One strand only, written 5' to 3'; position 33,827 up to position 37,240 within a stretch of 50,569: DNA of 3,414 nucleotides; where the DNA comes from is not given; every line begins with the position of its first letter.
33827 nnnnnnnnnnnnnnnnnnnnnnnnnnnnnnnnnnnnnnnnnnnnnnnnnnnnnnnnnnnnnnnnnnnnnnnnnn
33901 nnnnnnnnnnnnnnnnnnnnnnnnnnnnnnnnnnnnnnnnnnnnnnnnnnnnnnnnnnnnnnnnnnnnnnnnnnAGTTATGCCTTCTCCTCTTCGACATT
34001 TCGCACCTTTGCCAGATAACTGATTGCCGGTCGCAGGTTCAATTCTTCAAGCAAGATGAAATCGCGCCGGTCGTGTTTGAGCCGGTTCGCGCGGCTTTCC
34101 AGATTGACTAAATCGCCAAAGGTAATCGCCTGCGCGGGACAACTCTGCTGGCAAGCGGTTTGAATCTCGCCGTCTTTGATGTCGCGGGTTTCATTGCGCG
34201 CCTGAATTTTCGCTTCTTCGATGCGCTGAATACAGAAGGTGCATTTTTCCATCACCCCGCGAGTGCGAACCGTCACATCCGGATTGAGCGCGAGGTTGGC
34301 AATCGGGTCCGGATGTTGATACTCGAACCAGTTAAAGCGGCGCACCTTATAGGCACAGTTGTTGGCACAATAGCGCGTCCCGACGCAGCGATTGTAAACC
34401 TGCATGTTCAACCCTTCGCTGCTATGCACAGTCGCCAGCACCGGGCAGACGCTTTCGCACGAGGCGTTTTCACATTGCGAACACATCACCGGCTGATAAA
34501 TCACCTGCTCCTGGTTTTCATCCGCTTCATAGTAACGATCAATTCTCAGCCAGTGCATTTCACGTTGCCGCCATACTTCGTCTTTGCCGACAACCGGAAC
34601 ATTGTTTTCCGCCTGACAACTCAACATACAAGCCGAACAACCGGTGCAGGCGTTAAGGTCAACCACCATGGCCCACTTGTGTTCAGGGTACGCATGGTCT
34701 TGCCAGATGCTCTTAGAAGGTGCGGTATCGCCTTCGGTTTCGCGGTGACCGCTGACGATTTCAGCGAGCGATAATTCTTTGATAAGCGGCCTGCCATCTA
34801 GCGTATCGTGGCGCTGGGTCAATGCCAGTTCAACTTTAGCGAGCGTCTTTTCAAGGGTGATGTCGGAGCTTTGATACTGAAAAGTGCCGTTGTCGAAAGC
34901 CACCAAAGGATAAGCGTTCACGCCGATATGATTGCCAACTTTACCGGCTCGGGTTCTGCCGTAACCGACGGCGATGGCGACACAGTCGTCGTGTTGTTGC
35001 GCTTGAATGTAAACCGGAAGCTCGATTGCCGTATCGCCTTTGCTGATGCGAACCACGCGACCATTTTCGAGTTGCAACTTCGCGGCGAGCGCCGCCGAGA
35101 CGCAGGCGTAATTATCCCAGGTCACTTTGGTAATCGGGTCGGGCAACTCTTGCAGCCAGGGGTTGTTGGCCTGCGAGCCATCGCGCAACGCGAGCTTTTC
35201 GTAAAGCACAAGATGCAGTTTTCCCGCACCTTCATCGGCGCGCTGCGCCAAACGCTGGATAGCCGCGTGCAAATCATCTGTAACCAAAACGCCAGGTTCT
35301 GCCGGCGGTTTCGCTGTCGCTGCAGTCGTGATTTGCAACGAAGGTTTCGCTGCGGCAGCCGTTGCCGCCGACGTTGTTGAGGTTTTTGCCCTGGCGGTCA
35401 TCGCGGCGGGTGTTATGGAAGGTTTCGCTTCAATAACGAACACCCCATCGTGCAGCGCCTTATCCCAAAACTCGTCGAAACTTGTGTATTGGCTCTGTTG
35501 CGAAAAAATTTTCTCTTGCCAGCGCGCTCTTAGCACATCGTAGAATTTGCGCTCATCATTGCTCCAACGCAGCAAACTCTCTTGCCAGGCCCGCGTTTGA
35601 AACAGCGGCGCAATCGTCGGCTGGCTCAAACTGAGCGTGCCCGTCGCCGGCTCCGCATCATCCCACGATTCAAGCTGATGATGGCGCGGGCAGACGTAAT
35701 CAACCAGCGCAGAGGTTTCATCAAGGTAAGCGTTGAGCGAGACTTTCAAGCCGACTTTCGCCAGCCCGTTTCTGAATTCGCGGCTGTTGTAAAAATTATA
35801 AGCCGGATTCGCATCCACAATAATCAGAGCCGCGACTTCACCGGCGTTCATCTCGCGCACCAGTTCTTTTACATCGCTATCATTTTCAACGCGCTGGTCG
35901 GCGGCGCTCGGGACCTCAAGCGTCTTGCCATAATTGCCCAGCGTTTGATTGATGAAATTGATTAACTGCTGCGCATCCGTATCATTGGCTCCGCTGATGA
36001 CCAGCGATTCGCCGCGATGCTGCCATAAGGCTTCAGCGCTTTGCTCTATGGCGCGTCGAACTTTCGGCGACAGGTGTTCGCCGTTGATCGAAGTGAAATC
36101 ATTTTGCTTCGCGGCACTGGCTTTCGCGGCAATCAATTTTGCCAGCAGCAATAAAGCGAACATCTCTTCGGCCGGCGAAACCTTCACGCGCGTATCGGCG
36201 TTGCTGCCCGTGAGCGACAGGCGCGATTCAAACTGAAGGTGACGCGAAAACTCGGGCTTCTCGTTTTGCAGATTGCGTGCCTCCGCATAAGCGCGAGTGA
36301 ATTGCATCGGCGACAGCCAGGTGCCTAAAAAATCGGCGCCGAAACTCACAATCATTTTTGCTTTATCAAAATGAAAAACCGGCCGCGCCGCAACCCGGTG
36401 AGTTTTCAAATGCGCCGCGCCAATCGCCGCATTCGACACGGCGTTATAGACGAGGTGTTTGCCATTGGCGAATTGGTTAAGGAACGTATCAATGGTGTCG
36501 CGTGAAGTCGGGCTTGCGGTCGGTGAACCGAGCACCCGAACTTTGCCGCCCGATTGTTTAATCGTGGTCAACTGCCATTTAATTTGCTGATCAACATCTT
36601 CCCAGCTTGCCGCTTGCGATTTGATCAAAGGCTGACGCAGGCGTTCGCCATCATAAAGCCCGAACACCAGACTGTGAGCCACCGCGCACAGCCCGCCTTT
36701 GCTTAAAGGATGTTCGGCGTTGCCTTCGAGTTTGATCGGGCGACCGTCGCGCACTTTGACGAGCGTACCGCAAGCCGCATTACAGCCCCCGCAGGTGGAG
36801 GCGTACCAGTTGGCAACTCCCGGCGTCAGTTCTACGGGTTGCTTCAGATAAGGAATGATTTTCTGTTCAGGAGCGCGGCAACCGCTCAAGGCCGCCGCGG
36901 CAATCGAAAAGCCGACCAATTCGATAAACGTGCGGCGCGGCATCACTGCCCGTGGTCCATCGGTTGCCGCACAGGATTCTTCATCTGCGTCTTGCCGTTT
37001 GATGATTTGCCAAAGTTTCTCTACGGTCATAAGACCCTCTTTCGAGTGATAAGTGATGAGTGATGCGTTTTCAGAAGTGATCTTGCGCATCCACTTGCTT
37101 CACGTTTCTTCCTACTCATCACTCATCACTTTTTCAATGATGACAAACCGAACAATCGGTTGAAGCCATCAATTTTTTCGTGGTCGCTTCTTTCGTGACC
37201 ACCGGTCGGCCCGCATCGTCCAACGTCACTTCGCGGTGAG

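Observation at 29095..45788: Single co-directional gene string Rrf2-narC-narGHJI-actABCDE-actF::narK couples membrane nitrate reductase to alternative complex III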

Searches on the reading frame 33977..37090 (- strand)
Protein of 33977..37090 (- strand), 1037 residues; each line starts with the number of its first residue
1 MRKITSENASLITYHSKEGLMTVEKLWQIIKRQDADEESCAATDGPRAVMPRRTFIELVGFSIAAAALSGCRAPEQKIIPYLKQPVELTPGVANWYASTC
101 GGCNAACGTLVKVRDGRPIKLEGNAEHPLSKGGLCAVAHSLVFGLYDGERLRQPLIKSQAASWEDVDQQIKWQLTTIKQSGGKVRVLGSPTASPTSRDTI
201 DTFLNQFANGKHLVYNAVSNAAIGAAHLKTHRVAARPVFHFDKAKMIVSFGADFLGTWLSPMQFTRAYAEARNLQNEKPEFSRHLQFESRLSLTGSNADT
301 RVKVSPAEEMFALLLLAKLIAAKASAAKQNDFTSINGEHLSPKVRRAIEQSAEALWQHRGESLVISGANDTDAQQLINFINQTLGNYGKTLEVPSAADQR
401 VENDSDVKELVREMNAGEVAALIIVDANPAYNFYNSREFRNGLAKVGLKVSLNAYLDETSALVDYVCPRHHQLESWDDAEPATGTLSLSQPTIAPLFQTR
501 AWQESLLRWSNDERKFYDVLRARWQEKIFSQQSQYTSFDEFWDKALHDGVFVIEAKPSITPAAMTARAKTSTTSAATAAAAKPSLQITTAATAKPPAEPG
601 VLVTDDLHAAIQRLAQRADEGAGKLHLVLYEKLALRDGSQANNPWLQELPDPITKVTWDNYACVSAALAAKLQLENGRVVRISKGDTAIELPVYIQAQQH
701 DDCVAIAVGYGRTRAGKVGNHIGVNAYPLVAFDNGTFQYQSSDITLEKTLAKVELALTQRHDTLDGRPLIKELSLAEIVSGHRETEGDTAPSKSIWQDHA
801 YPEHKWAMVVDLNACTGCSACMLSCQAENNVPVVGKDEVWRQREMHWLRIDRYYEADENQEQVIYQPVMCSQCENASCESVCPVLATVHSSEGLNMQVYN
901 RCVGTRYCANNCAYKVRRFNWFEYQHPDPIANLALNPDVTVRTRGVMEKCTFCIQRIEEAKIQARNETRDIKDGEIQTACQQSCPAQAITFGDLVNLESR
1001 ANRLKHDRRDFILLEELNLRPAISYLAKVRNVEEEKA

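Call 4: search_protein_families(library=pfam, proteins=[window:33977-37090:-])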
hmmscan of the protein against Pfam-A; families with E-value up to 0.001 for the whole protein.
window:33977-37090:- (1037 aa): 8 families
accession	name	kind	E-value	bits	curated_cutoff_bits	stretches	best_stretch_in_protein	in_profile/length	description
PF12838.12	Fer4_7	-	5.7e-10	39.9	27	2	815-884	2-50/52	4Fe-4S dicluster domain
PF04879.21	Molybdop_Fe4S4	-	1.2e-07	32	22.7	1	95-136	3-44/55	Molybdopterin oxidoreductase Fe4S4 domain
PF13183.11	Fer4_8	-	1.8e-06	28.9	27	1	812-884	2-66/68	4Fe-4S dicluster domain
PF00384.28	Molybdopterin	-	2.8e-05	23.7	24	1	150-500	1-341/353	Molybdopterin oxidoreductase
PF13247.11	Fer4_11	-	6.5e-05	23.5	26.2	1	863-922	3-64/100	4Fe-4S dicluster domain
PF13187.11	Fer4_9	-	0.00023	21.6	27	0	814-884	1-49/52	4Fe-4S dicluster domain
PF12797.12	Fer4_2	-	0.00037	20.7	24.5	1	806-826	1-21/22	4Fe-4S binding domain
PF13237.11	Fer4_10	-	0.00072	19.9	25.5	0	808-883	2-53/53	4Fe-4S dicluster domain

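Call 5: search_protein_families(library=ncbifam, proteins=[window:33977-37090:-])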
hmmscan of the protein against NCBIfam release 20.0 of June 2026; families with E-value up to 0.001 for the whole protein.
window:33977-37090:- (1037 aa): 29 families (the best 25 are shown)
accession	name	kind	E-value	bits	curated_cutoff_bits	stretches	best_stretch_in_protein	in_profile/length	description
NF041782.1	mnquin_red_QrcC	equivalog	6.7e-65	219.1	400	1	806-1032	1-231/239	menaquinone reductase iron-sulfur cluster-binding subunit QrcC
NF041783.2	mnquin_red_QrcB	equivalog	1.3e-49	169.1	440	1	91-636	48-625/695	menaquinone reductase molybdopterin-binding-like subunit QrcB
NF045797.1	DsrO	equivalog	2.8e-37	128.4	200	1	795-1026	33-234/235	sulfate reduction electron transfer complex DsrMKJOP subunit DsrO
NF011569.0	PRK14993.1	equivalog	1.3e-21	77.2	416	1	801-920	39-150/244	tetrathionate reductase subunit TtrB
NF041715.1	arsenate_red_ArrB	equivalog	3.3e-21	75.9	450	1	805-1027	2-226/233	arsenate respiratory reductase iron-sulfur subunit ArrB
NF012032.0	PRK15488.1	equivalog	4.7e-19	67.9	694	1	50-319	3-265/759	thiosulfate reductase PhsA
TIGR03149.1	cyt_nit_nrfC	equivalog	1.8e-18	66.7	377.6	1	796-921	29-146/225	cytochrome c nitrite reductase Fe-S protein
NF008134.0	PRK10882.1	equivalog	2.3e-18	66.3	263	1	798-1029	31-244/329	hydrogenase 2 operon protein HybA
TIGR02951.1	DMSO_dmsB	equivalog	3.7e-16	59.6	214.1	1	808-920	4-115/161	DMSO/selenate family reductase complex B subunit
NF041714.1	arsenate_red_ArrA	equivalog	3.8e-16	58.4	1600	1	84-170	39-125/848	arsenate respiratory reductase molybdopterin-containing subunit ArrA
NF045715.1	sulf_resp_HmcB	equivalog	6.6e-13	48.4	420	1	799-997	31-201/307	sulfate respiration complex iron-sulfur protein HmcB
NF038355.1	FDH3_beta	equivalog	7.2e-12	45.7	240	1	808-997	5-167/180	formate dehydrogenase FDH3 subunit beta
TIGR01582.1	FDH-beta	equivalog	9.2e-10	38.1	334.7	1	805-921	21-145/283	formate dehydrogenase subunit beta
TIGR03478.1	DMSO_red_II_bet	subfamily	2.3e-09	36.6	480.7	1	862-921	123-183/321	DMSO reductase family type II enzyme, iron-sulfur subunit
TIGR01591.1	Fdh-alpha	equivalog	1.7e-08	33.1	666.25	0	99-185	2-92/672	formate dehydrogenase subunit alpha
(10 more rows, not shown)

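Call 11: find_related_loci(query=window:33977-37090:-, collection=genome_contigs, flank=10000)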
Query window:33977-37090:- (1037 aa) in genome_contigs; peptide patterns used: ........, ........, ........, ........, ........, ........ (x = any residue, [..] = any of these).
53 stretches matched a pattern; 5 encode a relative of the query (tblastn E <= 1e-3); 5 distinct loci.
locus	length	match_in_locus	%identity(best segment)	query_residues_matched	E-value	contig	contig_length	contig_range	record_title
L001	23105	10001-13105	79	16-1036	0e+0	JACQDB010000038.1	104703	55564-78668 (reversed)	MAG: Acidobacteria bacterium isolate NC_groundwater_983_Pr1_S-0.65um_53_22 Montesol18_Sp65_coassembly_scaffold_327666, w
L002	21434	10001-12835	42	52-1031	0e+0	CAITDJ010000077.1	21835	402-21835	MAG: uncultured Bacteroidetes bacterium isolate Loclat_bin-05130 genome assembly, contig: bin-05130:077/155, whole genom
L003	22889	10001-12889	40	52-1035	0e+0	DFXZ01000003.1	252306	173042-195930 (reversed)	MAG TPA_asm: Bdellovibrio sp. UBA4095 UBA4095_contig_4914, whole genome shotgun sequence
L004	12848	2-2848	48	87-1030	0e+0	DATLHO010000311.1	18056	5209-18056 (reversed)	MAG TPA_asm: Candidatus Kapaibacterium sp. isolate SMAG_U13642 k141_3386152, whole genome shotgun sequence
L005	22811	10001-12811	45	50-1000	0e+0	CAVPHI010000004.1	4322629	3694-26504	MAG: Pirellulales bacterium isolate MFD09964.bin.2.198 genome assembly, contig: contig_372, whole genome shotgun sequenc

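Call 57: search_solved_structures(query=window:33977-37090:-, max_evalue=1e-10)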
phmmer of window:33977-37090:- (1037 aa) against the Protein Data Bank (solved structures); distinct sequences matched with E-value up to 1e-10: 7.
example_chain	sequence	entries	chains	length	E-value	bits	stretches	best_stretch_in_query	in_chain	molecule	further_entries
6lod_B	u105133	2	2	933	3.6e-185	621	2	625-1034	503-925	Fe-S-cluster-containing hydrogenase components 1-like protein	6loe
6f0k_B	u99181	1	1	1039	4.4e-180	604.2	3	716-1032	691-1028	Fe-S-cluster-containing hydrogenase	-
6btm_B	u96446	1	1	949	6.9e-180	603.5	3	71-554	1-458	Alternative Complex III subunit B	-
8k9e_B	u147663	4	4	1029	3.9e-172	577.9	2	672-1035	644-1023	Fe-S-cluster-containing hydrogenase components 1-like protein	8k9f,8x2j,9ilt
6cz7_B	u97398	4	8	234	5.3e-18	67.7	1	807-1026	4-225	4Fe-4S ferredoxin, iron-sulfur binding domain protein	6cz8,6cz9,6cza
2vpw_B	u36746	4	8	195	7.9e-16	60.5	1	805-1027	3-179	NRFC PROTEIN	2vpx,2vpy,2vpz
6cz7_A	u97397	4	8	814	1.3e-12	49.8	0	88-199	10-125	ArrA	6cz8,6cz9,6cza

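Call 78: search_protein_families(library=pfam, proteins=[L002:10001-12835:+, L003:10001-12889:+], max_evalue=0.01)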
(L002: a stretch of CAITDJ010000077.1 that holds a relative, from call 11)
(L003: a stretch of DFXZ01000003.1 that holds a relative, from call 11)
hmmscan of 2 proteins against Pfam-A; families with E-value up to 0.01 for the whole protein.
L002:10001-12835:+ (945 aa): 10 families
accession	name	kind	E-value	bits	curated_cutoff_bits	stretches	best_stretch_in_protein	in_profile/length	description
PF12838.12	Fer4_7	-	1.6e-09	38.5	27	1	715-786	2-52/52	4Fe-4S dicluster domain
PF13247.11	Fer4_11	-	1.2e-08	35.5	26.2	1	766-820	6-62/100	4Fe-4S dicluster domain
PF13237.11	Fer4_10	-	4.1e-07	30.3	25.5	1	708-728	2-24/53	4Fe-4S dicluster domain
PF13183.11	Fer4_8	-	5e-05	24.2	27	0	800-867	3-57/68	4Fe-4S dicluster domain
PF00384.28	Molybdopterin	-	6.4e-05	22.6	24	0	100-202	1-116/353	Molybdopterin oxidoreductase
PF25160.1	LdpA_Fe-S-bd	-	0.0003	20.9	27.6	1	775-815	6-41/49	LdpA Fe-S cluster-binding domain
PF12797.12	Fer4_2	-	0.00031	21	24.5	1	706-727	1-22/22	4Fe-4S binding domain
PF13187.11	Fer4_9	-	0.0014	19.1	27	1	715-784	2-49/52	4Fe-4S dicluster domain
PF12837.12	Fer4_6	-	0.0016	18.8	25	0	709-727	3-21/24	4Fe-4S binding domain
PF01568.27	Molydop_binding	-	0.003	18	26.8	1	559-612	30-83/110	Molydopterin dinucleotide binding domain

L003:10001-12889:+ (963 aa): 9 families
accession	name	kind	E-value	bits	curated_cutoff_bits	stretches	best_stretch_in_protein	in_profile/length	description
PF12838.12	Fer4_7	-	4.1e-11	43.6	27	2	740-810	1-50/52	4Fe-4S dicluster domain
PF13247.11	Fer4_11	-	1.8e-08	34.9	26.2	1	789-847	3-63/100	4Fe-4S dicluster domain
PF00384.28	Molybdopterin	-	1.1e-06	28.3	24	1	119-464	16-342/353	Molybdopterin oxidoreductase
PF12837.12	Fer4_6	-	2.9e-05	24.2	25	0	735-751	3-19/24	4Fe-4S binding domain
PF13187.11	Fer4_9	-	4.5e-05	23.8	27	1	741-810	2-49/52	4Fe-4S dicluster domain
PF13237.11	Fer4_10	-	0.00028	21.2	25.5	0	790-839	3-53/53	4Fe-4S dicluster domain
PF13183.11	Fer4_8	-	0.00093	20.1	27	1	738-810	2-66/68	4Fe-4S dicluster domain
PF12797.12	Fer4_2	-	0.0064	16.8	24.5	1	732-751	1-20/22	4Fe-4S binding domain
PF25160.1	LdpA_Fe-S-bd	-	0.0074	16.5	27.6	0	801-841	6-41/49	LdpA Fe-S cluster-binding domain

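Call 94: search_protein_families(library=pfam, proteins=[L001:18840-20312:-, L001:20413-21222:-, L001:21344-21739:-], max_evalue=0.01)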
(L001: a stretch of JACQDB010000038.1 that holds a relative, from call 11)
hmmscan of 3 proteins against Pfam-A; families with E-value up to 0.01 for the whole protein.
L001:18840-20312:- (490 aa): 1 family
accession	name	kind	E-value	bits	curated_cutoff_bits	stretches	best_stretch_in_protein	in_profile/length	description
PF03060.21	NMO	-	7.6e-20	72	28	2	213-350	131-256/331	Nitronate monooxygenase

L001:20413-21222:- (269 aa): 1 family
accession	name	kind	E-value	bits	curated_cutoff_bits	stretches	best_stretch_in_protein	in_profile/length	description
PF14256.11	YwiC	-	5.9e-23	81.9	25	1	7-143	1-126/126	YwiC-like protein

L001:21344-21739:- (131 aa): 0 families

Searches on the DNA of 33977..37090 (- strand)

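Call 90: search_rna_families(sources=[L001, L006, L009, L012, L013, L014], threshold=gathering)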
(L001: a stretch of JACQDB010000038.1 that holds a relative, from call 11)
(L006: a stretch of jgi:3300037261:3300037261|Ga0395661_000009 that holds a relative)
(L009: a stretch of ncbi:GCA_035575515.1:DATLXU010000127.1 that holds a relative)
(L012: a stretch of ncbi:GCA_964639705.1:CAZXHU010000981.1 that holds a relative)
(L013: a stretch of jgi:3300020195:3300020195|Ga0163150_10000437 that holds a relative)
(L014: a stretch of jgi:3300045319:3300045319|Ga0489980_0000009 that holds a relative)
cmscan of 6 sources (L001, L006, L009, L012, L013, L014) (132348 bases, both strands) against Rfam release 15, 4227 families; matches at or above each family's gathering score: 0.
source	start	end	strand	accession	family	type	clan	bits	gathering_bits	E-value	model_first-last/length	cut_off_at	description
